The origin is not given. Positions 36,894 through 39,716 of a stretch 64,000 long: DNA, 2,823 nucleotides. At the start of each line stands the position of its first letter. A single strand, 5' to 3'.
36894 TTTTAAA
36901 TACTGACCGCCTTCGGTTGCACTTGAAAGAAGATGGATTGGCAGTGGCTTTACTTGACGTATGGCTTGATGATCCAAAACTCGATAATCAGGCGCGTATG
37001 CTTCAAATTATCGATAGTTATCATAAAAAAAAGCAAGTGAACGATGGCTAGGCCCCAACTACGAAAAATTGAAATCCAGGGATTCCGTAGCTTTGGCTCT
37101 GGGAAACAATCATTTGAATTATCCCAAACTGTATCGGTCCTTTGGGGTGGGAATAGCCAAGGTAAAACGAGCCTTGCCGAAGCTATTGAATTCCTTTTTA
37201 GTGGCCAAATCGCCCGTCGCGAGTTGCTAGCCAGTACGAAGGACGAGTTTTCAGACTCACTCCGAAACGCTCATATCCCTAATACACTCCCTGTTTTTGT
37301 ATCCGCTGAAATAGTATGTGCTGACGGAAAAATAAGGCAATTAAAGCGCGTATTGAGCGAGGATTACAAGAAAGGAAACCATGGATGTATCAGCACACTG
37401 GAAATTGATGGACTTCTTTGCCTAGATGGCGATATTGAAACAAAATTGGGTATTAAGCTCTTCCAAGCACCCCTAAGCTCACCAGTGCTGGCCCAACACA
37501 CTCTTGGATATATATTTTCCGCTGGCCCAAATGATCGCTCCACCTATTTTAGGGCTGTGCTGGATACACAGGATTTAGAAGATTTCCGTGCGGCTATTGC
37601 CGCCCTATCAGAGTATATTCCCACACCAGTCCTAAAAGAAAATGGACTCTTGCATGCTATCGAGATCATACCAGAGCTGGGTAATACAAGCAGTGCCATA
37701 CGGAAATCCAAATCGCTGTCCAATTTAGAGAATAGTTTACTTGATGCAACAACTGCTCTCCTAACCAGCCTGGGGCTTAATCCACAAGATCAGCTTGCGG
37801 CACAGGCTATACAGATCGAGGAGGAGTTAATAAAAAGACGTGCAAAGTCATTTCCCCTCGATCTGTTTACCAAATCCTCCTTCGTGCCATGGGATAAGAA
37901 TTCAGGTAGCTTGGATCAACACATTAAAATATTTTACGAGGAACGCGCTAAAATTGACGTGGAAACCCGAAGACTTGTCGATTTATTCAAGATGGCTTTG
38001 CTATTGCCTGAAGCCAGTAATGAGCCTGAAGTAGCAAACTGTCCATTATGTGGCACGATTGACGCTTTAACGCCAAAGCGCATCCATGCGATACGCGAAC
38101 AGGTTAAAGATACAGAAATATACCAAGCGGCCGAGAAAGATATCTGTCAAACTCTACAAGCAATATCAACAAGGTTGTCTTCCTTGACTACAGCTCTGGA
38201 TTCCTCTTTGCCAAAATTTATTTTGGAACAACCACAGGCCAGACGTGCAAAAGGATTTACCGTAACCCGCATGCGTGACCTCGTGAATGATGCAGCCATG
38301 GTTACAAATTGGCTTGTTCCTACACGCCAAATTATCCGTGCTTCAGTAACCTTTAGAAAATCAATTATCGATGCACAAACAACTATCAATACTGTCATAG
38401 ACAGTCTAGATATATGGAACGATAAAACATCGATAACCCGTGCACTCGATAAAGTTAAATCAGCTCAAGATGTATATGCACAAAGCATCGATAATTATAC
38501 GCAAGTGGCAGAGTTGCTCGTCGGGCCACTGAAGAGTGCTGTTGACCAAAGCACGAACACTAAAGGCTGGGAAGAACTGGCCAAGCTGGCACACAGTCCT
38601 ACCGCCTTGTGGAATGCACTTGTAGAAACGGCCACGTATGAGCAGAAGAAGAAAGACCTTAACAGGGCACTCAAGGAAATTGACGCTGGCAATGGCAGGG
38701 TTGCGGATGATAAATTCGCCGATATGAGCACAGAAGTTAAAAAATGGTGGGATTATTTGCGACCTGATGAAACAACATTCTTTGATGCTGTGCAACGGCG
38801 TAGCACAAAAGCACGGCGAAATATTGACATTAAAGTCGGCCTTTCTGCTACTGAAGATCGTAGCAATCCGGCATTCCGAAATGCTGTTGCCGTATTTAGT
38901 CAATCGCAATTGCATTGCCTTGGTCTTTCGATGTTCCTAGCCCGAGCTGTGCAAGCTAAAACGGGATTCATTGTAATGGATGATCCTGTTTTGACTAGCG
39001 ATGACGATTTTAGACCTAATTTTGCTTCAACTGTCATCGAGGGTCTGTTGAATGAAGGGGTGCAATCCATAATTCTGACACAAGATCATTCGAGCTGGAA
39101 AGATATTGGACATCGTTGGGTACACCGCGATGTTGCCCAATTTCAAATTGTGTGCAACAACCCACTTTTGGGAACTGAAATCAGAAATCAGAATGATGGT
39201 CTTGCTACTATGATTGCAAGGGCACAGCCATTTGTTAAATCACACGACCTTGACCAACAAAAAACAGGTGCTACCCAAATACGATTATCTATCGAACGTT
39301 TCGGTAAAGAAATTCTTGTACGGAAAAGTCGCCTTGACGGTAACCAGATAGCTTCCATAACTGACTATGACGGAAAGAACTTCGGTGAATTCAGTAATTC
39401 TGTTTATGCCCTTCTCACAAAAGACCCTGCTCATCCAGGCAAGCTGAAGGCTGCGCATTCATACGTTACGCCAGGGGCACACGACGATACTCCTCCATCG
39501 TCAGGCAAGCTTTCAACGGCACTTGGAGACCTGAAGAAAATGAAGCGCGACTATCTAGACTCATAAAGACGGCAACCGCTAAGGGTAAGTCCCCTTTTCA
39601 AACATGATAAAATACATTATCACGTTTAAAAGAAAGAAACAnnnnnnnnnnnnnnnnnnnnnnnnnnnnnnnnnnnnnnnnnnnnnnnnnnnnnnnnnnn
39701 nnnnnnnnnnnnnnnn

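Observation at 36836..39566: Rad50/RloC-like ABC ATPase with a CPLCG zinc-hook and an extra C-terminal domain, coupled to a 71-aa protein downstream of the R-M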

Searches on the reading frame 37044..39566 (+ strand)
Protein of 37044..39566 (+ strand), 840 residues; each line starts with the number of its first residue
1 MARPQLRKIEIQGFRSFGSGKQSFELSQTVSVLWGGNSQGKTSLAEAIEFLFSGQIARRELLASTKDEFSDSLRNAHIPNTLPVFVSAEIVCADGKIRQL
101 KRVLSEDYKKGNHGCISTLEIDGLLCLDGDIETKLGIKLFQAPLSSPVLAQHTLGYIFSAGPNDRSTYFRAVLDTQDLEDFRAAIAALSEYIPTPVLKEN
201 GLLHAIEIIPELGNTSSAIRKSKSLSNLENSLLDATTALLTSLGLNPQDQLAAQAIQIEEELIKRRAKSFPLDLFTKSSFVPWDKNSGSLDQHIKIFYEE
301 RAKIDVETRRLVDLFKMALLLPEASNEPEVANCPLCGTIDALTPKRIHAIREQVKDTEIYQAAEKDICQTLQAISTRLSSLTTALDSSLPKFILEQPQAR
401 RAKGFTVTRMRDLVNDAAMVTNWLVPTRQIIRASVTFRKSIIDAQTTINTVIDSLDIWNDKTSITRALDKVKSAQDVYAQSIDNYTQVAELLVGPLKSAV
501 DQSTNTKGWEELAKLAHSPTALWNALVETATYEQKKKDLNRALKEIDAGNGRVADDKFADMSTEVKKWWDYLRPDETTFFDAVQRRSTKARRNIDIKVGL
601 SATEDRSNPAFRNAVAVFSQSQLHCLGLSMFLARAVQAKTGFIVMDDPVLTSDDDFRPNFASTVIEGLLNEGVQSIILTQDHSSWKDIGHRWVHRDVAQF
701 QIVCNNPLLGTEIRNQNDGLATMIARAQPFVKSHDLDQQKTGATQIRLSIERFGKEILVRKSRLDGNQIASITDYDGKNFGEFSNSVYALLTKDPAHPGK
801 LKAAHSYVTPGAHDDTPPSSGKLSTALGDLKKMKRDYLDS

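Call 5: search_protein_families(library=pfam, proteins=[window:37044-39566:+], max_evalue=0.01)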
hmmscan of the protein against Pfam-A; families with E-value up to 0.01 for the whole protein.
window:37044-39566:+ (840 aa): 4 families
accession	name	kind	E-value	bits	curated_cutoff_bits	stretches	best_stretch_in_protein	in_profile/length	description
PF02463.25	SMC_N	-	2.6e-10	40.5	40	1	6-683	2-200/220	RecF/RecN/SMC N terminal domain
PF13476.12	AAA_23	-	3.8e-09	37.9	27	1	8-74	1-64/201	AAA domain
PF13175.12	AAA_15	-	1.6e-06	28.4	32.1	1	6-55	3-50/374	AAA ATPase domain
PF11398.14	DUF2813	-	0.0026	17.7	21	1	6-55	3-49/372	Protein of unknown function (DUF2813)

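Call 6: search_protein_families(library=padloc, proteins=[window:37044-39566:+], max_evalue=0.01)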
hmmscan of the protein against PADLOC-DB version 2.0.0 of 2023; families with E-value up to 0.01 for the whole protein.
window:37044-39566:+ (840 aa): 70 families (the best 25 are shown)
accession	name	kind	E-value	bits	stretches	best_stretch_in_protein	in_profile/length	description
PDLC03859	LmuB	-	1.6e-18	65.2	1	5-681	4-585/611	-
PDLC03865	LmuB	-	4.2e-18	63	2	7-116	4-126/1007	-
PDLC03861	LmuB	-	1.2e-15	54.6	2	4-75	208-275/1213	-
PDLC00090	GajA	-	1.9e-10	38.1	1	5-63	2-59/659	AAA ATPase domain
PDLC04135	mad3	-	3.8e-09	34.6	1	6-80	2-74/374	mads_3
PDLC02747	PbeC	-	4.2e-08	30.5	1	6-62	3-60/632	PbeC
PDLC02979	AriA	-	3.6e-07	28.3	1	6-55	3-50/373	-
PDLC00278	PtuA1|PtuA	-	7.1e-07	26.8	1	6-62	3-57/436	AAA ATPase domain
PDLC00069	GajA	-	9.9e-07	25.5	1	7-83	4-74/687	AAA ATPase domain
PDLC00096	GajA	-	1.2e-06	25.5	1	6-61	3-57/630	AAA ATPase domain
PDLC00091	GajA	-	2.4e-06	24.7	1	6-73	3-67/627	AAA ATPase domain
PDLC00102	GajA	-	3.9e-06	23.6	1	6-65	3-60/532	AAA ATPase domain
PDLC03863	LmuB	-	5.7e-06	23.3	1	5-104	4-84/610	-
PDLC00271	PtuA1|PtuA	-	5.9e-06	24.1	1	5-71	2-66/421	AAA ATPase domain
PDLC00098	GajA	-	6.2e-06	23.2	1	7-64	4-59/534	AAA ATPase domain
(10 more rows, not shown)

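Call 7: search_protein_families(library=ncbifam, proteins=[window:37044-39566:+], max_evalue=0.1)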
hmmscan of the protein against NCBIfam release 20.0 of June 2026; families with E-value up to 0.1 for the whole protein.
window:37044-39566:+ (840 aa): 11 families
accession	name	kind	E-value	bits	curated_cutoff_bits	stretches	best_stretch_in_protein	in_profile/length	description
NF053563.1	Rkd4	equivalog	2.2e-11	42.7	860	1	6-63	3-59/747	arcadin-4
TIGR00611.2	recf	equivalog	3.3e-08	33.1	172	1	6-59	1-52/339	DNA replication/repair protein RecF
NF041760.1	PtuA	equivalog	2.5e-05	23.4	500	1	3-53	49-97/524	retron Ec78 anti-phage system effector ATPase PtuA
NF045487.1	ASRP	equivalog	0.00012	20.9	300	1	21-67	7-50/593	archaea-specific SMC-related protein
NF002572.0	PRK02224.1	equivalog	0.0016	16.8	1087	1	6-54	3-49/888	DNA double-strand break repair ATPase Rad50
NF041034.1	Rad50_Sulf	equivalog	0.0019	16.1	1000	0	6-52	3-48/872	DNA double-strand break repair ATPase Rad50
NF010680.0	PRK14079.1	equivalog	0.0033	16.5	386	1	6-59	3-54/349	recombination protein F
TIGR00606.1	rad50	subfamily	0.019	12.7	453.75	1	6-57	3-57/1311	DNA repair protein Rad50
TIGR02169.1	SMC_prok_A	equivalog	0.023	12.4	729.4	1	6-52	2-47/1165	chromosome segregation protein SMC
NF002053.0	PRK00886.1-2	equivalog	0.093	12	319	0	458-521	99-160/243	2-phosphosulfolactate phosphatase family protein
NF003034.1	PRK03918.1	equivalog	0.099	10.6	700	0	6-48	3-43/878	DNA double-strand break repair ATPase Rad50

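Call 8: find_homologous_proteins(query=window:37044-39566:+)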
Query window:37044-39566:+ (840 aa): 235 proteins with E <= 0.001 among 8000 candidates; the best 120 are listed.
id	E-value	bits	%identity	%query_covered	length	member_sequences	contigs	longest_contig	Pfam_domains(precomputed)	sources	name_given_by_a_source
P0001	0.0e+0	1877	100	100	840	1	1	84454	PF13175.13,PF13476.13,PF02463.26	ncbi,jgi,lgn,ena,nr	ncbi:MAG: AAA family ATPase [Nitrospinota bacterium]|nr:AAA family ATPase [Nitrospinota bacterium]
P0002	0.0e+0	1329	70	100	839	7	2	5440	PF13476.13,PF02463.26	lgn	-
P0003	0.0e+0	1265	67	100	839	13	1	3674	PF13476.13,PF02463.26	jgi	-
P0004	0.0e+0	1225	65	100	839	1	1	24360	PF13476.13,PF02463.26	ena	-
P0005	0.0e+0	1177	64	100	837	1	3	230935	PF13175.13,PF13476.13,PF02463.26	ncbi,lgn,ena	-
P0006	0.0e+0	1124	62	100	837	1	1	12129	PF13175.13,PF13476.13,PF02463.26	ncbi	-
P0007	0.0e+0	1124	61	100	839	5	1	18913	PF13476.13,PF02463.26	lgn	-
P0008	0.0e+0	1122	61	100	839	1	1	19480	PF13476.13,PF02463.26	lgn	-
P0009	0.0e+0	1102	61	98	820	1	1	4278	PF13175.13,PF13476.13,PF02463.26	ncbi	-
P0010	0.0e+0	1100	60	100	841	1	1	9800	PF13175.13,PF13476.13,PF02463.26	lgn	-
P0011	0.0e+0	1098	60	100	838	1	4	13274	PF13175.13,PF13476.13,PF02463.26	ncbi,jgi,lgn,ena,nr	ncbi:MAG: AAA family ATPase [Candidatus Omnitrophica bacterium]|jgi:hypothetical protein|nr:AAA fami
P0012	0.0e+0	1096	60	100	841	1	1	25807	PF13476.13,PF02463.26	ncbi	-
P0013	0.0e+0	1072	59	100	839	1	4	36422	PF13476.13,PF02463.26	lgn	-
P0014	0.0e+0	1033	57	100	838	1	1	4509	PF13175.13,PF13476.13,PF02463.26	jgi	jgi:hypothetical protein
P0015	0.0e+0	1024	57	100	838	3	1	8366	PF13175.13,PF13476.13,PF02463.26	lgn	-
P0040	4.8e-274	930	52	99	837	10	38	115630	PF13476.13,PF02463.26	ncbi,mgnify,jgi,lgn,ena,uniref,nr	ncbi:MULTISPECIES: ATP-binding protein [Bradyrhizobium]|mgnify:CR=1 FL=1|jgi:hypothetical protein|un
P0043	3.3e-273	927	51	99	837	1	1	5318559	PF13476.13,PF02463.26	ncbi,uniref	ncbi:AAA family ATPase [Rhodopseudomonas sp. P1]|uniref:AAA family ATPase n=1 Tax=Rhodopseudomonas s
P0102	5.2e-201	688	42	100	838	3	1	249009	PF13476.13,PF02463.26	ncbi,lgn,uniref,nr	ncbi:AAA family ATPase [Sinorhizobium meliloti]|uniref:AAA family ATPase n=1 Tax=Rhizobium meliloti 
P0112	3.8e-197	676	42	100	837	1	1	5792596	PF13175.13,PF13476.13,PF02463.26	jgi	jgi:hypothetical protein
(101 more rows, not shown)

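Call 11: find_related_loci(query=A1, collection=genome_contigs, flank=10000)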
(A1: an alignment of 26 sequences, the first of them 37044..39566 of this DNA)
Query A1 (840 aa) in genome_contigs; peptide patterns used: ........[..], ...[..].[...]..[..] (x = any residue, [..] = any of these).
93 stretches matched a pattern; 37 encode a relative of the query (tblastn E <= 1e-3); 37 distinct loci.
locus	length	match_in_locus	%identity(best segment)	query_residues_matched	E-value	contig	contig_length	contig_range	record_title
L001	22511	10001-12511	64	1-839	0e+0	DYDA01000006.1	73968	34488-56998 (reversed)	MAG TPA_asm: Micavibrio sp. isolate IMS_BF NODE_26_length_73986_cov_11.0489, whole genome shotgun sequence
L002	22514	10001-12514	52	1-839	0e+0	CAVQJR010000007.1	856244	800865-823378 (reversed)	MAG: uncultured delta proteobacterium isolate MFD02416.bin.1.270 genome assembly, contig: contig_14128, whole genome sho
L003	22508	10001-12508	48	3-838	0e+0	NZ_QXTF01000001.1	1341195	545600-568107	Sphingomonas edaphi strain DAC4 contig1, whole genome shotgun sequence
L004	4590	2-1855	63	222-839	0e+0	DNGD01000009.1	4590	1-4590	MAG TPA_asm: Rhodospirillaceae bacterium isolate UBA8914 contig_258659, whole genome shotgun sequence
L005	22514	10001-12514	48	1-838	0e+0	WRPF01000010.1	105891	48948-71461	MAG: Caulobacteraceae bacterium isolate X3_MaxBin.015 scaffold_270, whole genome shotgun sequence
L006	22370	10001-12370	47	1-790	0e+0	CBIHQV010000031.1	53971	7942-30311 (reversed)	MAG TPA_asm: uncultured Devosia sp. isolate SRR18156209_concoct_62 genome assembly, contig: ERZ27336869.545, whole genom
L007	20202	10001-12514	42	1-838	0e+0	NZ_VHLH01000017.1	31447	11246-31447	Pararhizobium mangrovi strain BGMRC 6574 Scaffold13_2, whole genome shotgun sequence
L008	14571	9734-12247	42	1-838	0e+0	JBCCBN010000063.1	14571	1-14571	MAG: Pseudomonadota bacterium isolate P01_A01_bin.36 k141_981151_length_14571_cov_17.0868, whole genome shotgun sequence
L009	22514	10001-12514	42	1-838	0e+0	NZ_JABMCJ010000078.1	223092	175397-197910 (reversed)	Tardiphaga robiniae strain LMG 26467 k141_89, whole genome shotgun sequence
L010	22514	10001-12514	42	1-838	0e+0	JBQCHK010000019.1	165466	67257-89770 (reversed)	MAG: Afipia sp. isolate bin717 k141_1238830, whole genome shotgun sequence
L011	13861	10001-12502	41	5-838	0e+0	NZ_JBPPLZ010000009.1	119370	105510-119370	MAG: Nitrobacter sp. isolate MAG1 NODE_445_length_119370_cov_64.132846, whole genome shotgun sequence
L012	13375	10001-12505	40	4-838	0e+0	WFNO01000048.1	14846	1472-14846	MAG: Gammaproteobacteria bacterium isolate S012_109 k151_227601, whole genome shotgun sequence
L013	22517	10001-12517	40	1-838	0e+0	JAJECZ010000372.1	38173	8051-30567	MAG: Alphaproteobacteria bacterium isolate jk18xAbins.48 k141_60126, whole genome shotgun sequence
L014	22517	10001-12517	39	1-838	0e+0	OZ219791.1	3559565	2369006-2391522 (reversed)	MAG: Alphaproteobacteria bacterium isolate 4aa964e7-24f9-441d-afed-b3d47d4a9029 genome assembly, chromosome: 2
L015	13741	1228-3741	41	1-838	0e+0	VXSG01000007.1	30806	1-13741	MAG: Boseongicola sp. SB0665_bin_10 NODE_790_length_30806_cov_12.939774, whole genome shotgun sequence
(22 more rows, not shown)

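Call 12: search_solved_structures(query=A1, max_evalue=1)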
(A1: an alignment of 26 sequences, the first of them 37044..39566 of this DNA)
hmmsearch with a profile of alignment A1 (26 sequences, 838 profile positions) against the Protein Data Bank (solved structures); distinct sequences matched with E-value up to 1: 30.
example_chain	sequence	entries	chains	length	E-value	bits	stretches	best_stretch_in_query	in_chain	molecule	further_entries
5xns_A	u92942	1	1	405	9.2e-06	27.5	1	5-55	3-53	Chromosome partition protein Smc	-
1xew_X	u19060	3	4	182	1.2e-05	27.1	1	5-55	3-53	SMC protein | Chromosome segregation protein smc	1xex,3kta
5da9_A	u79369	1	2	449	1.7e-05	26.6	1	4-56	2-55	Putative uncharacterized protein,Putative uncharacterized protein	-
5dac_A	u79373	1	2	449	2.5e-05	26.1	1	4-56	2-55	Putative uncharacterized protein,Putative uncharacterized protein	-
1e69_A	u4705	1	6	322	2.5e-05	26.1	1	5-68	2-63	CHROMOSOME SEGREGATION SMC PROTEIN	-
4i99_A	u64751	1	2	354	3.1e-05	25.8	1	5-55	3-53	Chromosome partition protein Smc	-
5xei_A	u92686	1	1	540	0.00011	23.9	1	5-54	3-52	Chromosome partition protein Smc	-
5h66_A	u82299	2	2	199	0.0019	19.9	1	6-58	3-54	Chromosome partition protein Smc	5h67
1sgw_A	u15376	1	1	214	0.0029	19.2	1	631-690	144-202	putative ABC transporter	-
5xg3_A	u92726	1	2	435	0.0049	18.5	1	6-58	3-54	Chromosome partition protein Smc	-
3zgx_A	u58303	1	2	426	0.0052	18.4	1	6-58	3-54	CHROMOSOME PARTITION PROTEIN SMC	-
5h68_A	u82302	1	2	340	0.016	16.8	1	6-55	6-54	Chromosome partition protein Smc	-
5z67_A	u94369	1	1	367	0.02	16.4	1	6-58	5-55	DNA replication and repair protein RecF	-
5z68_A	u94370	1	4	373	0.021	16.4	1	6-58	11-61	DNA replication and repair protein RecF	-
5z69_A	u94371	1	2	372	0.023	16.2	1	6-58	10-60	DNA replication and repair protein RecF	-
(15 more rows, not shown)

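Call 26: predict_structure(alignment_id=A2)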
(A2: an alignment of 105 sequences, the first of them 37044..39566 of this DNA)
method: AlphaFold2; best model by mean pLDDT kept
length: 840 residues; sequences in the alignment: 105
mean_pLDDT: 88.1   pTM: 0.61
mean pLDDT of the five models: 88.1, 87.0, 86.4, 85.1, 83.7
residues with pLDDT >= 90: 465; 70-90: 342; 50-70: 31; < 50: 2
segments of 3 or more residues with pLDDT < 50: none
pLDDT, mean of each block of 10 residues (from residue 1): 89 93 92 90 93 84 59 89 96 93 90 85 95 89 81 74 78 83 92 89 91 88 94 95 92 94 90 92 78 90 83 84 70 82 85 85 91 93 94 93 92 91 95 97 95 90 91 96 94 91 90 94 93 93 91 90 94 90 85 85 87 87 89 90 91 83 94 95 88 87 88 80 81 84 90 89 78 82 91 91 87 70 91 82
secondary structure, 60 per line:
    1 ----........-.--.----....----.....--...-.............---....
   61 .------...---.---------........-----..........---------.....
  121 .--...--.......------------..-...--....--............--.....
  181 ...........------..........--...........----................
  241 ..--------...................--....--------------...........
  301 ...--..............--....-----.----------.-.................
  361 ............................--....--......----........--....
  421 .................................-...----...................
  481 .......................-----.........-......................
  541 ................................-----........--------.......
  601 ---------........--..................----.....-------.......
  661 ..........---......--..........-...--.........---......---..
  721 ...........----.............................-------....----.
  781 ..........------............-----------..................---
elements in order (helices of 4 or more, strands of 3 or more residues): E5-12 E22-25 E30-34 H41-53 H57-61 E84-91 E97-106 E116-121 E124-126 H129-135 H156-159 H162-173 H176-191 H198-207 H210-220 H225-242 H251-269 H272-275 H290-303 H306-319 H322-325 H344-388 H391-394 H397-402 H407-414 H417-453 H462-503 H509-517 H519-572 E578-585 E594-600 E610-613 H614-617 H620-637 E642-646 H654-670 E674-679 H682-691 E698-706 E710-715 H719-731 H736-764 H772-775 H780-790 H797-808 H820-837

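Call 30: find_encoding_contigs(protein=P0040, flank=10000, max_places=4)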
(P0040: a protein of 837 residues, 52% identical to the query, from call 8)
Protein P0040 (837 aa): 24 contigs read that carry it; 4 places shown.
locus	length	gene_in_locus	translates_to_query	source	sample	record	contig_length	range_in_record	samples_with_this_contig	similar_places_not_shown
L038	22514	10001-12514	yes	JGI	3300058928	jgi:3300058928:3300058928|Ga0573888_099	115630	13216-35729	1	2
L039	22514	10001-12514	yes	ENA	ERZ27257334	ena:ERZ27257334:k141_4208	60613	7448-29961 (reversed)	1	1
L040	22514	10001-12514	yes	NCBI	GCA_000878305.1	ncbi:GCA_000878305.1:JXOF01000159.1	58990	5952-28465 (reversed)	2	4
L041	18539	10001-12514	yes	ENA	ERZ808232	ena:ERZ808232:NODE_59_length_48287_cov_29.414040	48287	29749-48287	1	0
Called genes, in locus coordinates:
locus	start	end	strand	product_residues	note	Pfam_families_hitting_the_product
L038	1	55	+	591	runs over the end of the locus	PF00092:VWA, PF13519:VWA_2, PF13768:VWA_3 (weak), PF13620:CarboxypepD_reg (faint)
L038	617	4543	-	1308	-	PF00989:PAS, PF08448:PAS_4 (weak), PF13188:PAS_8 (weak), PF13426:PAS_9 (weak), PF00512:HisKA, PF02518:HATPase_c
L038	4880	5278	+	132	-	PF09361:Phasin_2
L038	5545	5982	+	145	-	PF09361:Phasin_2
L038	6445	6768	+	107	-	-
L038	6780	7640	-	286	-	PF13365:Trypsin_2 (weak)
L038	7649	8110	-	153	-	-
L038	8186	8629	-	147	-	PF19570:DUF6088 (weak)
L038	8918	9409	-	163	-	-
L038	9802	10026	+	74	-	-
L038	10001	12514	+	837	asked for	PF02463:SMC_N, PF13476:AAA_23 (weak)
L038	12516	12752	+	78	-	-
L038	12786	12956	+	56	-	-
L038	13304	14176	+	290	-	-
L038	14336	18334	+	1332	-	-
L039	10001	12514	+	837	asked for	PF02463:SMC_N, PF13476:AAA_23 (weak)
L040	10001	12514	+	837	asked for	PF02463:SMC_N, PF13476:AAA_23 (weak)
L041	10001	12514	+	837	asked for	PF02463:SMC_N, PF13476:AAA_23 (weak)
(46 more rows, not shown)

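Call 31: find_encoding_contigs(protein=P0102, flank=10000, max_places=3)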
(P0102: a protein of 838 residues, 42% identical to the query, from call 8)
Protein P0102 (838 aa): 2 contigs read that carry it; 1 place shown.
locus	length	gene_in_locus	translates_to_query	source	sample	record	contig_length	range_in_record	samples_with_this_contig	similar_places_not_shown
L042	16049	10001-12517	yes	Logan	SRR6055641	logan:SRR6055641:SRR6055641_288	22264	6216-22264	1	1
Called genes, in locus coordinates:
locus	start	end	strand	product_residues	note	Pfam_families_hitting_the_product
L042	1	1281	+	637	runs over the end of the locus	PF01555:N6_N4_Mtase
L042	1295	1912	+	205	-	-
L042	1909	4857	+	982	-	PF04851:ResIII, PF00270:DEAD (weak), PF19778:RE_endonuc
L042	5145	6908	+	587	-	PF13289:SIR2_2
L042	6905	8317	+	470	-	-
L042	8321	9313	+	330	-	-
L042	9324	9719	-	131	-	-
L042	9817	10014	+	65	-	-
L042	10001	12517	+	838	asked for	PF02463:SMC_N, PF13476:AAA_23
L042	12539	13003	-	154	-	-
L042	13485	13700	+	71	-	-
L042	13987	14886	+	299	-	PF08401:ArdcN, PF18818:MPTase-PolyVal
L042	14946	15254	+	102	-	-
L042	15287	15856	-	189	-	PF00239:Resolvase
